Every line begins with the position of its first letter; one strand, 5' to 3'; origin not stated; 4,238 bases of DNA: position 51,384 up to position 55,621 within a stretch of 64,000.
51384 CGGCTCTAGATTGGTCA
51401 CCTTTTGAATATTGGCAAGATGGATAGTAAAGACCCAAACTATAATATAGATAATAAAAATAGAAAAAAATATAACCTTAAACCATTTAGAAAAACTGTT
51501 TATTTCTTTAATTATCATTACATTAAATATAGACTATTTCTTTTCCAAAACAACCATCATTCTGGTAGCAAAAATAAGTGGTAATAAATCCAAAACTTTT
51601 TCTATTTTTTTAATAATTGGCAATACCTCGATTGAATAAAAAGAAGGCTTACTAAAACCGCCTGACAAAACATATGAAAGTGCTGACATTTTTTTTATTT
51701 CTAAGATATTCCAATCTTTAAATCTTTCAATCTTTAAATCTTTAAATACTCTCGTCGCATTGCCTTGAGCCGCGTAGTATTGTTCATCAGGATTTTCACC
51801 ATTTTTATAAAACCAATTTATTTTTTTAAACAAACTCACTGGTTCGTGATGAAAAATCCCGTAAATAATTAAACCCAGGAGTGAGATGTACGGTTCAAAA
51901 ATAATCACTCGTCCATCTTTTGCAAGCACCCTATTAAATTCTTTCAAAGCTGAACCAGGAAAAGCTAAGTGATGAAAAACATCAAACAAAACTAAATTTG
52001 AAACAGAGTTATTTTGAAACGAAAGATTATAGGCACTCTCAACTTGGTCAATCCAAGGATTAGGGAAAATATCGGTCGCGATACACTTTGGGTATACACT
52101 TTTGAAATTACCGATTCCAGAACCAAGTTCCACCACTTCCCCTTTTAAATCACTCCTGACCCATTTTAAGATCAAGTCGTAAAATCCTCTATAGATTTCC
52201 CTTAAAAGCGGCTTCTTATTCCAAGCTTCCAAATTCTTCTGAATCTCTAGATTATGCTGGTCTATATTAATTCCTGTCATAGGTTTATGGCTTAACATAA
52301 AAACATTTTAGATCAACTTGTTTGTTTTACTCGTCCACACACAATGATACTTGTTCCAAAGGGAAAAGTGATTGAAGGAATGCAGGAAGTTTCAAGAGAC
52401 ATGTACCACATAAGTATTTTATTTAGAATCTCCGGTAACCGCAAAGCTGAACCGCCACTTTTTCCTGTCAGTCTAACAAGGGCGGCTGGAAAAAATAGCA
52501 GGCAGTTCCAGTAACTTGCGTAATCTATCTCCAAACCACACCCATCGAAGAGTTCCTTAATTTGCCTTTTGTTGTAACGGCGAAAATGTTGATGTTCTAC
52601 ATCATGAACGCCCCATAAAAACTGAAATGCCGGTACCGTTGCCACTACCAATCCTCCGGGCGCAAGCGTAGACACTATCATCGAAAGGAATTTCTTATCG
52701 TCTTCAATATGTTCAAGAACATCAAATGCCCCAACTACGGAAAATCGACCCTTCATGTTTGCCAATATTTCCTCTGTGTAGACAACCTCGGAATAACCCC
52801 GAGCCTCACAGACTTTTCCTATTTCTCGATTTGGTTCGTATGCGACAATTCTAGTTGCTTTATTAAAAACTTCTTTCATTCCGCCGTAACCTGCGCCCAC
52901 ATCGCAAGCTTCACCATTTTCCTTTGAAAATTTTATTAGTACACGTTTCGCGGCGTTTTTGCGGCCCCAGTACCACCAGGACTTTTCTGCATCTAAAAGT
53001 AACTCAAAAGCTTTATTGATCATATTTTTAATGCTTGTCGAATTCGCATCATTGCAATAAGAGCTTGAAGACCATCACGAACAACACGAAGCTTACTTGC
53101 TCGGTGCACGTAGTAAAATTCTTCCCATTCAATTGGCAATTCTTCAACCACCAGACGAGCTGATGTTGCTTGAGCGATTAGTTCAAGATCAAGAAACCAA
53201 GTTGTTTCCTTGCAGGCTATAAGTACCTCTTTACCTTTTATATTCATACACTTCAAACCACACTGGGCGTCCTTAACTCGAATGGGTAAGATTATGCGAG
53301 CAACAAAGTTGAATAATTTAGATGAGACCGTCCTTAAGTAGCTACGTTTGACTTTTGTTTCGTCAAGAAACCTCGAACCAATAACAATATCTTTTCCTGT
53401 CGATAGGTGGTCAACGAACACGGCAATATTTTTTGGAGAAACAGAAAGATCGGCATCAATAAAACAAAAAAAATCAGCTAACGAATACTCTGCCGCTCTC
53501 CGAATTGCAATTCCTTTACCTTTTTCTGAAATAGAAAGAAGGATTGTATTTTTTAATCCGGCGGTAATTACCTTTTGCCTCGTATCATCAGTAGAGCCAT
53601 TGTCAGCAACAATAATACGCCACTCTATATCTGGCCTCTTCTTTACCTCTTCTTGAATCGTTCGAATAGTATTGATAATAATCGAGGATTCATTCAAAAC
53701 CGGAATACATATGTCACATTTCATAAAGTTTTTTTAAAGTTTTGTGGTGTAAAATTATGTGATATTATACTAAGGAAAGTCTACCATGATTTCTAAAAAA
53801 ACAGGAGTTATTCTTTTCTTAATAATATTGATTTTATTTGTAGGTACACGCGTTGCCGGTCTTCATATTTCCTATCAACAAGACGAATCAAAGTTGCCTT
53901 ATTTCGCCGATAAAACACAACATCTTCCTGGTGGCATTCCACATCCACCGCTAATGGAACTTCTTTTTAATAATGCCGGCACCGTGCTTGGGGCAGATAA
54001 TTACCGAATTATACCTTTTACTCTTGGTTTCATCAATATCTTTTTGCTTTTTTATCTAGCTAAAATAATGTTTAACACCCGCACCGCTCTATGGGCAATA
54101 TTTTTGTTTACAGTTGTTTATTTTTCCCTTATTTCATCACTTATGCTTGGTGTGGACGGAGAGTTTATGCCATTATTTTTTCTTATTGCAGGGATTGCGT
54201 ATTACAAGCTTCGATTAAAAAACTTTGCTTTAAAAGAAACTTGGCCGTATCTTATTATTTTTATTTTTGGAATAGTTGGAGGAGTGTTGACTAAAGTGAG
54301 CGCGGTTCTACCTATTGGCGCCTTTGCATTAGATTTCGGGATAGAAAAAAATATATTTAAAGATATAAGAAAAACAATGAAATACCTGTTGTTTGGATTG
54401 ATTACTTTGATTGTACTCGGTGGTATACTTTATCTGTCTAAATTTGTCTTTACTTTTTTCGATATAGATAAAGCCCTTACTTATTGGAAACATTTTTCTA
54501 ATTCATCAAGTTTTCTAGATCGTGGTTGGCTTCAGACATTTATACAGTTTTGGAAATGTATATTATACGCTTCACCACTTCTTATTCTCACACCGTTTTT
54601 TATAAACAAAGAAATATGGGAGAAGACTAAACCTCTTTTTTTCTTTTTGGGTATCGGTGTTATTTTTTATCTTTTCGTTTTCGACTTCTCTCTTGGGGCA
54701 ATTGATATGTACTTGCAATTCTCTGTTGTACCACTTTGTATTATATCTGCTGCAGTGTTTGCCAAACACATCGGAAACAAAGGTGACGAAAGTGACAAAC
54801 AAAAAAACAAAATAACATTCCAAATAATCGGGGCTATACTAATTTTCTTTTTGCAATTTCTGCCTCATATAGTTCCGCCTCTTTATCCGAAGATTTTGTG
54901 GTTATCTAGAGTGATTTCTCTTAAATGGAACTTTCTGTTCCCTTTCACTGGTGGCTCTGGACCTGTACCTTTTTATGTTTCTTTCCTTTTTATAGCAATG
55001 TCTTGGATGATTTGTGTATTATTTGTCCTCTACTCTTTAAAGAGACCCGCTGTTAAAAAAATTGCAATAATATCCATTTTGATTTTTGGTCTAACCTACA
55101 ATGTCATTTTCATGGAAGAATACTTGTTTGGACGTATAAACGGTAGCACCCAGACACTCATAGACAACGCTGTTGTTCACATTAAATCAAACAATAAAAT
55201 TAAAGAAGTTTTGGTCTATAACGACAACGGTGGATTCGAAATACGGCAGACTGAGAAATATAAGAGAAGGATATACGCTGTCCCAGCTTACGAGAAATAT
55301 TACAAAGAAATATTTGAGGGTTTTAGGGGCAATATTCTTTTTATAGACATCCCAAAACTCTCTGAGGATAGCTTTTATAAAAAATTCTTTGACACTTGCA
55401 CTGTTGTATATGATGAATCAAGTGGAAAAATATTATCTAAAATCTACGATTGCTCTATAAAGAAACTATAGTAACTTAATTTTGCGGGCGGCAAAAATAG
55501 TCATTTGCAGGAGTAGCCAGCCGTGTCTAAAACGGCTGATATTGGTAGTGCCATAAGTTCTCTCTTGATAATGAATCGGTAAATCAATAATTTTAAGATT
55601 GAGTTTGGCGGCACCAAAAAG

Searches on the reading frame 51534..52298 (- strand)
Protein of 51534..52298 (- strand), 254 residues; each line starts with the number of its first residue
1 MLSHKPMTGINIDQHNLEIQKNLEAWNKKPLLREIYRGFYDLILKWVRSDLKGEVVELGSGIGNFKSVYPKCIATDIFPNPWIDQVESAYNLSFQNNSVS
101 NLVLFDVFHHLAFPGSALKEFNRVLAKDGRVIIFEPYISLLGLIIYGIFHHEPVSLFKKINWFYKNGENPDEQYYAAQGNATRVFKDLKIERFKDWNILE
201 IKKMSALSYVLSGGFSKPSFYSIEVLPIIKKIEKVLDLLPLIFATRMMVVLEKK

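Call 11: search_protein_families(library=pfam, proteins=[window:51534-52298:-], max_evalue=0.00001)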
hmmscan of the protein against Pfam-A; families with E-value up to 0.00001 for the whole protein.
window:51534-52298:- (254 aa): 2 families
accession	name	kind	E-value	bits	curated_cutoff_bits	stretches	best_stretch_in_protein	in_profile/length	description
PF08241.18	Methyltransf_11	-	1.4e-07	32.5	21.2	1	85-133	47-95/95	Methyltransferase domain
PF13489.12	Methyltransf_23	-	4.6e-06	26.9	27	1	49-136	20-119/164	Methyltransferase domain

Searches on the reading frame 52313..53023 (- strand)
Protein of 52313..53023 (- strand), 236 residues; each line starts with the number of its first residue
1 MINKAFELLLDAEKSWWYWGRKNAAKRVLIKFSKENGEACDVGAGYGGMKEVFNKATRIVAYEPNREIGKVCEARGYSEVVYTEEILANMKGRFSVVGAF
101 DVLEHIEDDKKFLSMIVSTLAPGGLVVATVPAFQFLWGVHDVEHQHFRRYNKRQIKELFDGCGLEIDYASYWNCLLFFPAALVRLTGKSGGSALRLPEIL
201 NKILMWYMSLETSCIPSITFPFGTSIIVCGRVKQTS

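Call 11: search_protein_families(library=pfam, proteins=[window:52313-53023:-], max_evalue=0.00001)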
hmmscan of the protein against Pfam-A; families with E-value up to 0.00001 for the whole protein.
window:52313-53023:- (236 aa): 2 families
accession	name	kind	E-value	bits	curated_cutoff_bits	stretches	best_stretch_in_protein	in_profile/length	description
PF13489.12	Methyltransf_23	-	6.3e-17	62.2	27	1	25-167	9-162/164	Methyltransferase domain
PF08241.18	Methyltransf_11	-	8.4e-06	26.8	21.2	0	41-127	2-94/95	Methyltransferase domain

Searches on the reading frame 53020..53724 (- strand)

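Call 11: search_protein_families(library=pfam, proteins=[window:53020-53724:-], max_evalue=0.00001)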
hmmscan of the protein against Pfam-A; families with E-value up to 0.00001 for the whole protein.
window:53020-53724:- (234 aa): 1 family
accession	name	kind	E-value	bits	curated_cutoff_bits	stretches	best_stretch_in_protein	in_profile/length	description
PF00535.33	Glycos_transf_2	-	7.6e-22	78.5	23.3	1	5-153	2-152/168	Glycosyl transferase family 2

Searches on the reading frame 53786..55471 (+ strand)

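Call 11: search_protein_families(library=pfam, proteins=[window:53786-55471:+], max_evalue=0.00001)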
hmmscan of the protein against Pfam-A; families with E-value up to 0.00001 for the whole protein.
window:53786-55471:+ (561 aa): 1 family
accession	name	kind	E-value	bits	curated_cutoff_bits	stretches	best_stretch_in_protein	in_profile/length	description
PF13231.12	PMT_2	-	4.5e-06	27.4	26.1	1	54-212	3-155/160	Dolichyl-phosphate-mannose-protein mannosyltransferase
